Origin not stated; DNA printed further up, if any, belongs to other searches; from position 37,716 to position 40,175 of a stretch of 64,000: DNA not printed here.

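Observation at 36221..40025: lsrF-like thiolase + rpe/lsrE-like epimerase + yuxG-like aldolase/SDR: a sugar-phosphate module resembling the distal part of the Salmonella lsrFGE AI-2 processing operon, but without lsrK/lsrG/lsrR or a transporter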

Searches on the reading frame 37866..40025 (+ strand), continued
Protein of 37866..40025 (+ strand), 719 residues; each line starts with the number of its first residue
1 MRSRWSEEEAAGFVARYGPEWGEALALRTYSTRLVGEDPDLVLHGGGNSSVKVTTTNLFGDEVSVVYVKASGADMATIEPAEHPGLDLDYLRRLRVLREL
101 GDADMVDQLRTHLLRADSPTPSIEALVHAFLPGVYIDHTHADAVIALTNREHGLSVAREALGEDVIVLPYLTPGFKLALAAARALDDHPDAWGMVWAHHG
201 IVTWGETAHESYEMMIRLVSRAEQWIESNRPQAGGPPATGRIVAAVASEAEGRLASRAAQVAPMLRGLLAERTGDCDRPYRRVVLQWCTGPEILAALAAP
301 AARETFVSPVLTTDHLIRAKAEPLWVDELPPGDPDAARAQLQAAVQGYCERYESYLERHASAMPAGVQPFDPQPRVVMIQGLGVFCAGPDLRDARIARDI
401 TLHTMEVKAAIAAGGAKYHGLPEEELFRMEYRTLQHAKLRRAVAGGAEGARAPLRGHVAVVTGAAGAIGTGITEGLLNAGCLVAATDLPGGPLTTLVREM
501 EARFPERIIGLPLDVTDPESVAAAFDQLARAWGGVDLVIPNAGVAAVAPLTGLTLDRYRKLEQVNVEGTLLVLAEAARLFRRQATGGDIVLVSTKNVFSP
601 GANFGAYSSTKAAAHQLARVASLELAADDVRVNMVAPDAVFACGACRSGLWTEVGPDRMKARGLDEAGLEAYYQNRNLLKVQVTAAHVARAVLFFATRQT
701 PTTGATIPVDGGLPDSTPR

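Call 44: find_homologous_proteins(query=window:37866-40025:+, max_evalue=1e-30)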
Query window:37866-40025:+ (719 aa): 3572 proteins with E <= 1e-30 among 8000 candidates; the best 120 are listed.
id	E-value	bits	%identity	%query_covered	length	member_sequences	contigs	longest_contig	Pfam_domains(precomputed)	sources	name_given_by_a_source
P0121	0.0e+0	1597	100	100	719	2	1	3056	PF08659.17,PF00596.28,PF13561.13,PF00106.32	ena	-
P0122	0.0e+0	1433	89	100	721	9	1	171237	PF08659.17,PF00596.28,PF13561.13,PF00106.32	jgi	jgi:rhamnose utilization protein RhaD (predicted bifunctional aldolase and dehydrogenase)/NAD(P)-dep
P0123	0.0e+0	1432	89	100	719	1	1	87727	PF08659.17,PF00596.28,PF13561.13,PF00106.32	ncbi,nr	ncbi:MAG: bifunctional aldolase/short-chain dehydrogenase [Thermoleophilia bacterium]|nr:bifunctiona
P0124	0.0e+0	1216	76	100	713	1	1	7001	PF00596.28,PF13561.13,PF00106.32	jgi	jgi:rhamnose utilization protein RhaD (predicted bifunctional aldolase and dehydrogenase)/NAD(P)-dep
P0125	0.0e+0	1213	77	100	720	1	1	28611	PF08659.17,PF00596.28,PF13561.13,PF00106.32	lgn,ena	-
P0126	0.0e+0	1202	75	100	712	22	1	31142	PF08659.17,PF00596.28,PF13561.13,PF00106.32,PF01370.28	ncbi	-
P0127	0.0e+0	1200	76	100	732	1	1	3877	PF00596.28,PF13561.13,PF00106.32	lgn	-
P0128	0.0e+0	1199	75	100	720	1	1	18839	PF08659.17,PF00596.28,PF13561.13,PF00106.32,PF01370.28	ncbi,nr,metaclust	ncbi:MAG: hypothetical protein A2133_02010 [Actinobacteria bacterium RBG_16_64_13]|nr:MAG: hypotheti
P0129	0.0e+0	1189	75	100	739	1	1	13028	PF08659.17,PF00596.28,PF13561.13,PF00106.32,PF01370.28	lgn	-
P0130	0.0e+0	1177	76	100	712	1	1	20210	PF08659.17,PF00596.28,PF13561.13,PF00106.32,PF01370.28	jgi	jgi:rhamnose utilization protein RhaD (predicted bifunctional aldolase and dehydrogenase)/NAD(P)-dep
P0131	0.0e+0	1172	74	100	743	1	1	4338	PF08659.17,PF00596.28,PF13561.13,PF00106.32,PF01370.28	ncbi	-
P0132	0.0e+0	1154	72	100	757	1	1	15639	PF08659.17,PF00596.28,PF13561.13,PF00106.32,PF01370.28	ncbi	-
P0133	0.0e+0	1150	72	100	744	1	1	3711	PF00596.28,PF13561.13,PF00106.32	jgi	jgi:rhamnose utilization protein RhaD (predicted bifunctional aldolase and dehydrogenase)/NAD(P)-dep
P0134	0.0e+0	1150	73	100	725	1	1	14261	PF08659.17,PF00596.28,PF13561.13,PF00106.32,PF01370.28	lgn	-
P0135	0.0e+0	1144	73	100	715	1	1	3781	PF00596.28,PF13561.13,PF00106.32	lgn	-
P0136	0.0e+0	1144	68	100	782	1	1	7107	PF08659.17,PF00596.28,PF13561.13,PF00106.32,PF01370.28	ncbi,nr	ncbi:MAG: bifunctional aldolase/short-chain dehydrogenase [Actinomycetia bacterium]|nr:bifunctional 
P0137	0.0e+0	1139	72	100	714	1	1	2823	PF00596.28,PF13561.13,PF00106.32,PF01370.28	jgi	jgi:rhamnose utilization protein RhaD (predicted bifunctional aldolase and dehydrogenase)/NAD(P)-dep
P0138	0.0e+0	1135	73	100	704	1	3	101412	PF08659.17,PF00596.28,PF13561.13,PF00106.32,PF01370.28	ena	-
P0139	0.0e+0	1131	72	100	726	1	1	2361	PF08659.17,PF00596.28,PF13561.13,PF00106.32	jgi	jgi:rhamnose utilization protein RhaD (predicted bifunctional aldolase and dehydrogenase)/NAD(P)-dep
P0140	0.0e+0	1130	73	100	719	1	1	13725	PF08659.17,PF00596.28,PF13561.13,PF00106.32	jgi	-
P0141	0.0e+0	1130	72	100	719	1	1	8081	PF08659.17,PF00596.28,PF13561.13,PF00106.32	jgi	-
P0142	0.0e+0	1127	72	100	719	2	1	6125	PF00596.28,PF13561.13,PF00106.32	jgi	jgi:rhamnose utilization protein RhaD (predicted bifunctional aldolase and dehydrogenase)/NAD(P)-dep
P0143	0.0e+0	1122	71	100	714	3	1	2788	PF08659.17,PF00596.28,PF13561.13,PF00106.32,PF01370.28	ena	-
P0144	0.0e+0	1116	72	100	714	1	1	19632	PF08659.17,PF00596.28,PF13561.13,PF00106.32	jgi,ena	-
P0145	0.0e+0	1116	72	100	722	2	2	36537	PF08659.17,PF00596.28,PF13561.13,PF00106.32,PF01370.28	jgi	jgi:rhamnose utilization protein RhaD (predicted bifunctional aldolase and dehydrogenase)/NAD(P)-dep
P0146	0.0e+0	1115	70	100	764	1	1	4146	PF08659.17,PF00596.28,PF13561.13,PF00106.32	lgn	-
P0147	0.0e+0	1115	72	100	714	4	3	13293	PF08659.17,PF00596.28,PF13561.13,PF00106.32,PF01370.28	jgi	jgi:rhamnose utilization protein RhaD (predicted bifunctional aldolase and dehydrogenase)/NAD(P)-dep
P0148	0.0e+0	1110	71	100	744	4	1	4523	PF08659.17,PF00596.28,PF13561.13,PF00106.32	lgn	-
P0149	0.0e+0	1109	70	100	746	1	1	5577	PF08659.17,PF00596.28,PF13561.13,PF00106.32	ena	-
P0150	0.0e+0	1108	71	100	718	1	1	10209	PF08659.17,PF00596.28,PF13561.13,PF00106.32,PF01370.28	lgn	-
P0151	0.0e+0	1106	70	100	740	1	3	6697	PF08659.17,PF00596.28,PF13561.13,PF00106.32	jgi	jgi:rhamnose utilization protein RhaD (predicted bifunctional aldolase and dehydrogenase)/NAD(P)-dep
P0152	0.0e+0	1105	71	100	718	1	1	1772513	PF08659.17,PF00596.28,PF13561.13,PF00106.32,PF01370.28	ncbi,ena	-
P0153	0.0e+0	1104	70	100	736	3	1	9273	PF08659.17,PF00596.28,PF13561.13,PF00106.32,PF01370.28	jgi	-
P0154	0.0e+0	1103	71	100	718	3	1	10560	PF08659.17,PF00596.28,PF13561.13,PF00106.32,PF01370.28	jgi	jgi:rhamnose utilization protein RhaD (predicted bifunctional aldolase and dehydrogenase)/NAD(P)-dep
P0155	0.0e+0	1102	70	100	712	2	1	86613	PF08659.17,PF00596.28,PF13561.13,PF00106.32,PF01370.28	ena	-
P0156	0.0e+0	1101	72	100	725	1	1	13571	PF00596.28,PF13561.13,PF00106.32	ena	-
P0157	0.0e+0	1098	71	100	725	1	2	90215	PF00596.28,PF13561.13,PF00106.32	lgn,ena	-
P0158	0.0e+0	1098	71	100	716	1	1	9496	PF00596.28,PF13561.13,PF00106.32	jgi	jgi:rhamnose utilization protein RhaD (predicted bifunctional aldolase and dehydrogenase)/NAD(P)-dep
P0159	0.0e+0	1094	71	100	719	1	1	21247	PF08659.17,PF00596.28,PF13561.13,PF00106.32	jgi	jgi:rhamnose utilization protein RhaD (predicted bifunctional aldolase and dehydrogenase)/NAD(P)-dep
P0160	0.0e+0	1091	70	100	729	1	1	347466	PF08659.17,PF00596.28,PF13561.13,PF00106.32,PF01370.28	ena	-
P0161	0.0e+0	1090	70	100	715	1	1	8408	PF08659.17,PF00596.28,PF13561.13,PF00106.32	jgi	jgi:rhamnose utilization protein RhaD (predicted bifunctional aldolase and dehydrogenase)/NAD(P)-dep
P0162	0.0e+0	1088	71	100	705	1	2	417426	PF00596.28,PF13561.13,PF00106.32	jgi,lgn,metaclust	metaclust:\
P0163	0.0e+0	1086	69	100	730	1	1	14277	PF00596.28,PF13561.13,PF00106.32,PF01370.28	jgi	jgi:rhamnose utilization protein RhaD (predicted bifunctional aldolase and dehydrogenase)/NAD(P)-dep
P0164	0.0e+0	1085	69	100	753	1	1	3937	PF00596.28,PF13561.13,PF00106.32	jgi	-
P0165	0.0e+0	1084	69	100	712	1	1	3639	PF08659.17,PF00596.28,PF13561.13,PF00106.32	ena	-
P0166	0.0e+0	1084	69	100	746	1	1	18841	PF08659.17,PF00596.28,PF13561.13,PF00106.32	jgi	jgi:rhamnose utilization protein RhaD (predicted bifunctional aldolase and dehydrogenase)/NAD(P)-dep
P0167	0.0e+0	1083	68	100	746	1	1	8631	PF08659.17,PF00596.28,PF13561.13,PF00106.32,PF01370.28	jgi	jgi:rhamnose utilization protein RhaD (predicted bifunctional aldolase and dehydrogenase)/NAD(P)-dep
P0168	0.0e+0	1080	69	100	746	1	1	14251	PF08659.17,PF00596.28,PF13561.13,PF00106.32,PF01370.28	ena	-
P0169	0.0e+0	1080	68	100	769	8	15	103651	PF00596.28,PF13561.13,PF00106.32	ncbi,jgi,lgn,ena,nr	ncbi:MAG: bifunctional aldolase/short-chain dehydrogenase [Actinobacteria bacterium]|nr:bifunctional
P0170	0.0e+0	1077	69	100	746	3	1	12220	PF08659.17,PF00596.28,PF13561.13,PF00106.32,PF01370.28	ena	-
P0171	0.0e+0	1073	69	100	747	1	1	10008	PF00596.28,PF13561.13,PF00106.32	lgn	-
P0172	0.0e+0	1072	70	100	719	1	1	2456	PF08659.17,PF00596.28,PF13561.13,PF00106.32,PF01370.28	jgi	jgi:rhamnose utilization protein RhaD (predicted bifunctional aldolase and dehydrogenase)/NAD(P)-dep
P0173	0.0e+0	1070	68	100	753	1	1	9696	PF00596.28,PF13561.13,PF00106.32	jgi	jgi:rhamnose utilization protein RhaD (predicted bifunctional aldolase and dehydrogenase)/NAD(P)-dep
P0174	0.0e+0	1067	69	100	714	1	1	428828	PF08659.17,PF00596.28,PF13561.13,PF00106.32,PF01370.28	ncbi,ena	-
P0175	0.0e+0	1067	68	100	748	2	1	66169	PF08659.17,PF00596.28,PF13561.13,PF00106.32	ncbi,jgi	-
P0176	0.0e+0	1067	69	100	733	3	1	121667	PF08659.17,PF00596.28,PF13561.13,PF00106.32,PF01370.28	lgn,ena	-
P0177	0.0e+0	1065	68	100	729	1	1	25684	PF00596.28,PF13561.13,PF00106.32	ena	-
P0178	0.0e+0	1062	67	100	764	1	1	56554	PF08659.17,PF00596.28,PF13561.13,PF00106.32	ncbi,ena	-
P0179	0.0e+0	1061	69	100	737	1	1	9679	PF00596.28,PF13561.13,PF00106.32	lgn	-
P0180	0.0e+0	1060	67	100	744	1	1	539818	PF08659.17,PF00596.28,PF13561.13,PF00106.32,PF01370.28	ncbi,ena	-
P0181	0.0e+0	1059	69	100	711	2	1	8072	PF08659.17,PF00596.28,PF13561.13,PF00106.32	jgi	jgi:rhamnose utilization protein RhaD (predicted bifunctional aldolase and dehydrogenase)/NAD(P)-dep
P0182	0.0e+0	1059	68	100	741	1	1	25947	PF00596.28,PF13561.13,PF00106.32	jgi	jgi:rhamnose utilization protein RhaD (predicted bifunctional aldolase and dehydrogenase)/NAD(P)-dep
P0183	0.0e+0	1059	67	100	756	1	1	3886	PF08659.17,PF00596.28,PF13561.13,PF00106.32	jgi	jgi:rhamnose utilization protein RhaD (predicted bifunctional aldolase and dehydrogenase)/NAD(P)-dep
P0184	0.0e+0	1058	67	100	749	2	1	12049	PF08659.17,PF00596.28,PF13561.13,PF00106.32,PF01370.28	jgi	-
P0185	0.0e+0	1058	68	100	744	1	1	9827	PF00596.28,PF13561.13,PF00106.32,PF01370.28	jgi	jgi:rhamnose utilization protein RhaD (predicted bifunctional aldolase and dehydrogenase)/NAD(P)-dep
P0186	0.0e+0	1055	69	100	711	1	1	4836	PF00596.28,PF13561.13,PF00106.32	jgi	jgi:rhamnose utilization protein RhaD (predicted bifunctional aldolase and dehydrogenase)/NAD(P)-dep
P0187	0.0e+0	1054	70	100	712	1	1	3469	PF08659.17,PF00596.28,PF13561.13,PF00106.32,PF01370.28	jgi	jgi:rhamnose utilization protein RhaD (predicted bifunctional aldolase and dehydrogenase)/NAD(P)-dep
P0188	0.0e+0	1054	69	100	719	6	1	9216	PF08659.17,PF00596.28,PF13561.13,PF00106.32,PF01370.28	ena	-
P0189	0.0e+0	1053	68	100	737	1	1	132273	PF00596.28,PF13561.13,PF00106.32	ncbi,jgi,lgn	ncbi:MAG: bifunctional aldolase/short-chain dehydrogenase [Thermoleophilia bacterium]|jgi:rhamnose u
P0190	0.0e+0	1052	68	100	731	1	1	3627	PF08659.17,PF00596.28,PF13561.13,PF00106.32,PF01370.28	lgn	-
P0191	0.0e+0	1051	68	100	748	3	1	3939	PF00596.28,PF13561.13,PF00106.32,PF01370.28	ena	-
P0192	0.0e+0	1051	69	100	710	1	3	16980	PF00596.28,PF13561.13,PF00106.32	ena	-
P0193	0.0e+0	1050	69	100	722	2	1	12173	PF08659.17,PF00596.28,PF13561.13,PF00106.32,PF01370.28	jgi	jgi:rhamnose utilization protein RhaD (predicted bifunctional aldolase and dehydrogenase)/NAD(P)-dep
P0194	0.0e+0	1050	67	100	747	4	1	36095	PF00596.28,PF13561.13,PF00106.32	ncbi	-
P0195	0.0e+0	1049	69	100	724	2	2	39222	PF00596.28,PF13561.13,PF00106.32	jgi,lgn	jgi:rhamnose utilization protein RhaD (predicted bifunctional aldolase and dehydrogenase)/NAD(P)-dep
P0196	0.0e+0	1049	68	100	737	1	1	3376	PF00596.28,PF13561.13,PF00106.32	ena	-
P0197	0.0e+0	1048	67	100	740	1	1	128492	PF08659.17,PF00596.28,PF13561.13,PF00106.32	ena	-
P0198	0.0e+0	1043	68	100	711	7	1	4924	PF00596.28,PF13561.13,PF00106.32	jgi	jgi:rhamnose utilization protein RhaD (predicted bifunctional aldolase and dehydrogenase)/NAD(P)-dep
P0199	0.0e+0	1042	68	100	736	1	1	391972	PF08659.17,PF00596.28,PF13561.13,PF00106.32,PF01370.28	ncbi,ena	-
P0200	0.0e+0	1040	69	100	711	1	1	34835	PF00596.28,PF13561.13,PF00106.32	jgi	jgi:rhamnose utilization protein RhaD (predicted bifunctional aldolase and dehydrogenase)/NAD(P)-dep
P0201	0.0e+0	1039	68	100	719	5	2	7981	PF08659.17,PF00596.28,PF13561.13,PF00106.32,PF01370.28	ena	-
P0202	0.0e+0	1038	66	100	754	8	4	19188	PF00596.28,PF13561.13,PF00106.32,PF01370.28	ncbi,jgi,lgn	jgi:rhamnose utilization protein RhaD (predicted bifunctional aldolase and dehydrogenase)/NAD(P)-dep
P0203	0.0e+0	1037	67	100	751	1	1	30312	PF00596.28,PF13561.13,PF00106.32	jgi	jgi:rhamnose utilization protein RhaD (predicted bifunctional aldolase and dehydrogenase)/NAD(P)-dep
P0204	0.0e+0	1037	66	100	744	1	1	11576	PF08659.17,PF00596.28,PF13561.13,PF00106.32,PF01370.28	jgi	jgi:rhamnose utilization protein RhaD (predicted bifunctional aldolase and dehydrogenase)/NAD(P)-dep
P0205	0.0e+0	1036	68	100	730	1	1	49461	PF00596.28,PF13561.13,PF00106.32,PF01370.28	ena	-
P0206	0.0e+0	1035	68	100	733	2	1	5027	PF08659.17,PF00596.28,PF13561.13,PF00106.32,PF01370.28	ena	-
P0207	0.0e+0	1034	69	100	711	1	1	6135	PF00596.28,PF13561.13,PF00106.32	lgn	-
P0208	0.0e+0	1034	69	100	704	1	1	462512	PF08659.17,PF00596.28,PF13561.13,PF00106.32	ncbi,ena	-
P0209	0.0e+0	1032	67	100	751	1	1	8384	PF00596.28,PF13561.13,PF00106.32,PF01370.28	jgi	jgi:rhamnose utilization protein RhaD (predicted bifunctional aldolase and dehydrogenase)/NAD(P)-dep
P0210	0.0e+0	1032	66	100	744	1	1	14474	PF00596.28,PF13561.13,PF00106.32,PF01370.28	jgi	jgi:rhamnose utilization protein RhaD (predicted bifunctional aldolase and dehydrogenase)/NAD(P)-dep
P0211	0.0e+0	1032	70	97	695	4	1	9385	PF00596.28,PF13561.13,PF00106.32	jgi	jgi:rhamnose utilization protein RhaD (predicted bifunctional aldolase and dehydrogenase)/NAD(P)-dep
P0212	0.0e+0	1032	69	100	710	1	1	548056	PF08659.17,PF00596.28,PF13561.13,PF00106.32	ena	-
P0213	0.0e+0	1031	65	100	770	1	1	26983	PF08659.17,PF00596.28,PF13561.13,PF00106.32,PF01370.28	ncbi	-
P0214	0.0e+0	1030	67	100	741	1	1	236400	PF00596.28,PF13561.13,PF00106.32,PF01370.28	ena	-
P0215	0.0e+0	1029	67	100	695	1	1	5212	PF00596.28,PF13561.13,PF00106.32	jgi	jgi:rhamnose utilization protein RhaD (predicted bifunctional aldolase and dehydrogenase)/NAD(P)-dep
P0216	0.0e+0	1025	66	100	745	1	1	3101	PF00596.28,PF13561.13,PF00106.32,PF01370.28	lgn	-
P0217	0.0e+0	1024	65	100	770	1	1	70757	PF00596.28,PF13561.13,PF00106.32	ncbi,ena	-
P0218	0.0e+0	1024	67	100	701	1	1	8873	PF08659.17,PF00596.28,PF13561.13,PF00106.32,PF01370.28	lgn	-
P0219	0.0e+0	1023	65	100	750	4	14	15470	PF00596.28,PF13561.13,PF00106.32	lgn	-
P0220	0.0e+0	1022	66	100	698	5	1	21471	PF00596.28,PF13561.13,PF00106.32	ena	-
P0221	0.0e+0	1022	67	100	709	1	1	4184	PF08659.17,PF00596.28,PF13561.13,PF00106.32,PF01370.28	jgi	jgi:rhamnose utilization protein RhaD (predicted bifunctional aldolase and dehydrogenase)/NAD(P)-dep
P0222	0.0e+0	1022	65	100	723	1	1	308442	PF08659.17,PF00596.28,PF13561.13,PF00106.32,PF01370.28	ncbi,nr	ncbi:MAG: bifunctional aldolase/short-chain dehydrogenase [Thermoleophilia bacterium]|nr:bifunctiona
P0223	0.0e+0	1021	66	100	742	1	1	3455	PF08659.17,PF00596.28,PF13561.13,PF00106.32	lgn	-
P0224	0.0e+0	1021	67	100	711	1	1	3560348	PF00596.28,PF13561.13,PF00106.32,PF01370.28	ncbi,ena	-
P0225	0.0e+0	1021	67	100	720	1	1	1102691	PF08659.17,PF00596.28,PF13561.13,PF00106.32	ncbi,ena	-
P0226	0.0e+0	1019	65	100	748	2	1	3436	PF00596.28,PF13561.13,PF00106.32,PF01370.28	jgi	jgi:rhamnose utilization protein RhaD (predicted bifunctional aldolase and dehydrogenase)/NAD(P)-dep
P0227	0.0e+0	1018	66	100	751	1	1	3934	PF08659.17,PF00596.28,PF13561.13,PF00106.32,PF01370.28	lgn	-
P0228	0.0e+0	1016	66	100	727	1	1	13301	PF08659.17,PF00596.28,PF13561.13,PF00106.32,PF01370.28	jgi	jgi:rhamnose utilization protein RhaD (predicted bifunctional aldolase and dehydrogenase)/NAD(P)-dep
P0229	0.0e+0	1012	67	100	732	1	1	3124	PF08659.17,PF00596.28,PF13561.13,PF00106.32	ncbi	-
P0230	0.0e+0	1012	68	100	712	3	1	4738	PF08659.17,PF00596.28,PF13561.13,PF00106.32,PF01370.28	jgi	jgi:rhamnose utilization protein RhaD (predicted bifunctional aldolase and dehydrogenase)/NAD(P)-dep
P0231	1.5e-298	1010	67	100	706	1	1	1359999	PF00596.28,PF13561.13,PF00106.32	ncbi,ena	-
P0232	2.3e-297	1006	65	100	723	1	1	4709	PF00596.28,PF13561.13,PF00106.32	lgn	-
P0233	3.4e-297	1006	65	100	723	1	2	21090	PF08659.17,PF00596.28,PF13561.13,PF00106.32,PF01370.28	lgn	-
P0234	1.8e-293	993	67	94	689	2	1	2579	PF08659.17,PF00596.28,PF13561.13,PF00106.32,PF01370.28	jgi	jgi:rhamnose utilization protein RhaD (predicted bifunctional aldolase and dehydrogenase)/NAD(P)-dep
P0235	1.4e-292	990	64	100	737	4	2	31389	PF08659.17,PF00596.28,PF13561.13,PF00106.32,PF01370.28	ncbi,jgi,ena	-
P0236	4.0e-290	982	64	100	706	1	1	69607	PF00596.28,PF13561.13,PF00106.32,PF01370.28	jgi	-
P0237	2.8e-289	979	65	100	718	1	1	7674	PF00596.28,PF13561.13,PF00106.32,PF01370.28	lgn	-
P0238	8.3e-288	975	65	100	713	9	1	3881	PF08659.17,PF00596.28,PF13561.13,PF00106.32,PF01370.28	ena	-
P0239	1.4e-283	961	63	100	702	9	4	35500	PF08659.17,PF00596.28,PF13561.13,PF00106.32,PF01370.28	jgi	jgi:rhamnose utilization protein RhaD (predicted bifunctional aldolase and dehydrogenase)/NAD(P)-dep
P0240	1.5e-283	961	64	100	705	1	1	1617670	PF00596.28,PF13561.13,PF00106.32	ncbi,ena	-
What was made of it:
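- JGI names gene 3 homologues 'rhamnose utilization protein RhaD' (call 44).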

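Call 45: find_encoding_contigs(protein=P0224, flank=8000, max_places=2)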
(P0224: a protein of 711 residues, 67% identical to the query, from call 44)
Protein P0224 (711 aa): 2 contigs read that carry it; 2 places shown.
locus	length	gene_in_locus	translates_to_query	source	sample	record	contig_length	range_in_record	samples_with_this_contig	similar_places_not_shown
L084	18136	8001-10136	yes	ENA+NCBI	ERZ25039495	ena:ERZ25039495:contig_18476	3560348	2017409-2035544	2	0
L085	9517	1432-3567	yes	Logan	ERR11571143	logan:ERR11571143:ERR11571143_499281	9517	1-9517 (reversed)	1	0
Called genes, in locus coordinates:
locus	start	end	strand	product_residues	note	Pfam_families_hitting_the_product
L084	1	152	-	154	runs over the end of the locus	PF00583:Acetyltransf_1, PF13508:Acetyltransf_7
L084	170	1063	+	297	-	PF01063:Aminotran_4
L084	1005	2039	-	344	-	PF01261:AP_endonuc_2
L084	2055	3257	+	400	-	PF12038:QTMAN_N, PF00534:Glycos_transf_1, PF13692:Glyco_trans_1_4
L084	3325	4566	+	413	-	PF00817:IMS, PF11798:IMS_HHH (weak), PF11799:IMS_C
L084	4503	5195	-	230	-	PF25302:NADase_transloc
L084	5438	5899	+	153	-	PF02537:CRCB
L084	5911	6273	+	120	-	PF02641:DUF190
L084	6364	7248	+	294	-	PF01791:DeoC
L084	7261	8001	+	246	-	PF00834:Ribul_P_3_epim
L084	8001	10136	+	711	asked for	PF00596:Aldolase_II, PF00106:adh_short, PF01370:Epimerase (weak), PF13561:adh_short_C2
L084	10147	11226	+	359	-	PF00155:Aminotran_1_2 (faint), PF01212:Beta_elim_lyase, PF01053:Cys_Met_Meta_PP (weak)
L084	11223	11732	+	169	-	PF00293:NUDIX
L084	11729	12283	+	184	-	PF01966:HD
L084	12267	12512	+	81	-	PF09413:DUF2007 (weak)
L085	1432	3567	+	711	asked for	PF00596:Aldolase_II, PF00106:adh_short, PF01370:Epimerase (weak), PF13561:adh_short_C2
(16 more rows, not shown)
